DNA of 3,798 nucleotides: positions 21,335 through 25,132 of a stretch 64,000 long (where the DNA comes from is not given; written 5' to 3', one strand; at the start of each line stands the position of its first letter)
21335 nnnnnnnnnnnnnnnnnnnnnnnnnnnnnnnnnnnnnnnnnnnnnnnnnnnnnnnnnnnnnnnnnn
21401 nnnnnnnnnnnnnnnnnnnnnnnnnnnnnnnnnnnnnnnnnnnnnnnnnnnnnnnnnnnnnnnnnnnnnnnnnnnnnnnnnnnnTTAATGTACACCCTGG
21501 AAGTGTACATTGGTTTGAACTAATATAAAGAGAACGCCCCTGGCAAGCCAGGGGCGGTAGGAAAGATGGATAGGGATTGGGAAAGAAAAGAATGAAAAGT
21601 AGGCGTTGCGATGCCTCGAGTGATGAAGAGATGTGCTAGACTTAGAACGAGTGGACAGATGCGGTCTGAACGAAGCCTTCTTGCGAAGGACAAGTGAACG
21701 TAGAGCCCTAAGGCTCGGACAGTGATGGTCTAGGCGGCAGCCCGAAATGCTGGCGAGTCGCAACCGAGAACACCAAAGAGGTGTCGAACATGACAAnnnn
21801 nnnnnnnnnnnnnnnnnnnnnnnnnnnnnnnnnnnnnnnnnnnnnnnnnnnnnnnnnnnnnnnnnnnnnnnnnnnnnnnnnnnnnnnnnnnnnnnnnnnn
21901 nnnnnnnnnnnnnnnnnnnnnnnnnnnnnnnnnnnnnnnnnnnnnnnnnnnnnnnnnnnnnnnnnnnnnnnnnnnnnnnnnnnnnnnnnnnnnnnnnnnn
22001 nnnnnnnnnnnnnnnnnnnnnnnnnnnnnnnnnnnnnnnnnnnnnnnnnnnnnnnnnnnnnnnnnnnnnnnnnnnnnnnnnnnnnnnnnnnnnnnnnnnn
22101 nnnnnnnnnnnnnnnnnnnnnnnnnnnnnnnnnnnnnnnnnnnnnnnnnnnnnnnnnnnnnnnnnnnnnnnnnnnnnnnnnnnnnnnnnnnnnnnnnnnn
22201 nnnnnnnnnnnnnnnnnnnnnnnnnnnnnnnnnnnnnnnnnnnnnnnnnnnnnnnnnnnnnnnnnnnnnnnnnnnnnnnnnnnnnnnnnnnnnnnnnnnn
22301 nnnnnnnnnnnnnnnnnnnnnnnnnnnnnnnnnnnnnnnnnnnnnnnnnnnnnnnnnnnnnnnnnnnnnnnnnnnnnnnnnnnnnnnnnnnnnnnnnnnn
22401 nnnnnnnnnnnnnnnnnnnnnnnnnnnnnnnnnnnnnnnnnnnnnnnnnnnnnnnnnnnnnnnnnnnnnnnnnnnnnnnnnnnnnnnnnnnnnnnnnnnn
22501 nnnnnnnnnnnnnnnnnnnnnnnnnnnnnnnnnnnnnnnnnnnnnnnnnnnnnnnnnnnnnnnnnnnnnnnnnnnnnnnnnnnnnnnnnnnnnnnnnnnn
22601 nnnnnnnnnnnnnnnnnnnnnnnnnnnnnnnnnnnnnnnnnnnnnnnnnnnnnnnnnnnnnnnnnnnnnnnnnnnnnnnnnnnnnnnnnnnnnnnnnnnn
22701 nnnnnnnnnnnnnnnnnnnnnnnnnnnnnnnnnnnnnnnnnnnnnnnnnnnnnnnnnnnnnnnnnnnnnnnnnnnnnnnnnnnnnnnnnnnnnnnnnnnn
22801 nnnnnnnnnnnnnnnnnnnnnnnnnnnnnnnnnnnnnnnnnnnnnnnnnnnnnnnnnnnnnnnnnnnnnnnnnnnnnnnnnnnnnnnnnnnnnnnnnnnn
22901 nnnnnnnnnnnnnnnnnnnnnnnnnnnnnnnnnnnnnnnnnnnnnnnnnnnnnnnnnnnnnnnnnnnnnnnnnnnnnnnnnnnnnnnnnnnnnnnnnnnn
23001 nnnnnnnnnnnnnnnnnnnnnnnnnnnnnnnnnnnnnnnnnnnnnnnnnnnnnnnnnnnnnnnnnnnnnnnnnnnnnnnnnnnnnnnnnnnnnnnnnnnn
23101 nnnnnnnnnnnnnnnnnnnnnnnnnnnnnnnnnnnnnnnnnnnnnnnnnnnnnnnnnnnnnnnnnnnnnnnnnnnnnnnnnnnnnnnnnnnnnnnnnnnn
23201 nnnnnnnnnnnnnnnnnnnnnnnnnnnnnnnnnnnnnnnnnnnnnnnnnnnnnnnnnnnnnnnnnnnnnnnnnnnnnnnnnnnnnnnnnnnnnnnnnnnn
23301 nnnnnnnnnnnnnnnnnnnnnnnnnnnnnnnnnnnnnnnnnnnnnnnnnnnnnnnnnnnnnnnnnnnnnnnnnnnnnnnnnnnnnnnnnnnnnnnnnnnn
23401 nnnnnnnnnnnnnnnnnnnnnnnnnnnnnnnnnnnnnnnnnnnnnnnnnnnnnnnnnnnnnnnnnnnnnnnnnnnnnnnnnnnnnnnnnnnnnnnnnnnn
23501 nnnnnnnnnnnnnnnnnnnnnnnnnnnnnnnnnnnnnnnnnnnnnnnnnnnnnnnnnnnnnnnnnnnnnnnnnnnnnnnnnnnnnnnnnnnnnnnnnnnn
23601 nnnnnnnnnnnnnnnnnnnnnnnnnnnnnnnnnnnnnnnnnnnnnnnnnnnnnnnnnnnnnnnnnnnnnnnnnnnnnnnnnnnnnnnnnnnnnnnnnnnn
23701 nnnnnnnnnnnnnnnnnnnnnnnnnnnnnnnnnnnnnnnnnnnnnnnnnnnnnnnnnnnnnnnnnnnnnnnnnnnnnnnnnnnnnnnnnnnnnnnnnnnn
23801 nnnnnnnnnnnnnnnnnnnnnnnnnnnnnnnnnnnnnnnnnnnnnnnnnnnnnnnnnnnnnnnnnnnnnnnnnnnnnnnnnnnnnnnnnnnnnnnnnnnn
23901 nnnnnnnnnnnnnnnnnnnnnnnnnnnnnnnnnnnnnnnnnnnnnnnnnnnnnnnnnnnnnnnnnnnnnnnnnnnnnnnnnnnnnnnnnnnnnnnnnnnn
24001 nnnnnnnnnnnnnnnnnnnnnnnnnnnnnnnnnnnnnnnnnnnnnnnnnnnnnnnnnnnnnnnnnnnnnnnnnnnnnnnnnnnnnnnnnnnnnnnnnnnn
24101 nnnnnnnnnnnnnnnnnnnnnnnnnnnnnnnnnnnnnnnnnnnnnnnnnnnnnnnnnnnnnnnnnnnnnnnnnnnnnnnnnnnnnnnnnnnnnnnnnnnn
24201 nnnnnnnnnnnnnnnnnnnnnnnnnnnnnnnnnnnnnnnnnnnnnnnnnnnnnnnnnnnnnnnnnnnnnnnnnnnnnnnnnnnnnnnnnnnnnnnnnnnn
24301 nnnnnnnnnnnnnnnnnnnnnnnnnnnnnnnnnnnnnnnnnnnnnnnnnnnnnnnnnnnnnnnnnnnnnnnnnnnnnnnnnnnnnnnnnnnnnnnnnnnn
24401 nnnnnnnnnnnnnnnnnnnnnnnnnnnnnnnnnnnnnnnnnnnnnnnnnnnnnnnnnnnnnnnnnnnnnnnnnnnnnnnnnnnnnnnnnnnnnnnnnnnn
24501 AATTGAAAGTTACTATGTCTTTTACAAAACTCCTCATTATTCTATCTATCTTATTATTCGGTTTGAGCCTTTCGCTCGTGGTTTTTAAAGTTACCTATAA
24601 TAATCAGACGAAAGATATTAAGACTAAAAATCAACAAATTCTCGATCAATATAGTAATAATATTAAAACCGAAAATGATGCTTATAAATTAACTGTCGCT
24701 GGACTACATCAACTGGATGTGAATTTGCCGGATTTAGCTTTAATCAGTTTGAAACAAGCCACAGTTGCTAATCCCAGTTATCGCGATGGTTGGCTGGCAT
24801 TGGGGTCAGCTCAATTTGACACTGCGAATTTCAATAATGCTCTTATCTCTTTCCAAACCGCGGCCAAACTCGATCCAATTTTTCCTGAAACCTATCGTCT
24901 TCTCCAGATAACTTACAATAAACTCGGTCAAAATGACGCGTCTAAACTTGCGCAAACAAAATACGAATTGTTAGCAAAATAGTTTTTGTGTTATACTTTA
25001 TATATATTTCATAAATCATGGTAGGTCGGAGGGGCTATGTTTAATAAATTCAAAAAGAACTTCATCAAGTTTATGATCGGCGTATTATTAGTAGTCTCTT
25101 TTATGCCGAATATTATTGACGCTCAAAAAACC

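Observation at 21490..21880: About 400-bp GC-rich non-coding block with multiple tetraloop hairpins between tsaD and valS: candidate structured RNA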

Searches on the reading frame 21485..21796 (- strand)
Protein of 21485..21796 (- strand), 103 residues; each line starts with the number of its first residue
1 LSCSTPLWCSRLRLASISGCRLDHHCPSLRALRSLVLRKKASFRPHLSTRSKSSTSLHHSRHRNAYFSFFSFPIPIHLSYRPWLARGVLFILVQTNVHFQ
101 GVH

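Call 25: search_protein_families(library=pfam, proteins=[window:21485-21796:-], max_evalue=1)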
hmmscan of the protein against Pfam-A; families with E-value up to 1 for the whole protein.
window:21485-21796:- (103 aa): 0 families

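Call 46: search_protein_representatives(protein=window:21485-21796:-)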
Query: 103 residues. Proteins with E-value up to 0.001 (for the whole library): 1; up to 1e-10: 0; up to 1e-30: 0. The best 1 are listed.
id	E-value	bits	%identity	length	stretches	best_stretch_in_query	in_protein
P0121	5.2e-04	36.5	37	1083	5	24-60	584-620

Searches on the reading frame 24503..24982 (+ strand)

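Call 30: search_protein_families(library=pfam, proteins=[window:24503-24982:+], max_evalue=0.001)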
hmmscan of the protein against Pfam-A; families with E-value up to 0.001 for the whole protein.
window:24503-24982:+ (159 aa): 2 families
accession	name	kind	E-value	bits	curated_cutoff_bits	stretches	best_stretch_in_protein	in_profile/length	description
PF13414.12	TPR_11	-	0.00018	21.6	26.8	0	110-142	10-42/42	TPR repeat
PF13181.12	TPR_8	-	0.00079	19.8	25.7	0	97-125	4-32/34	Tetratricopeptide repeat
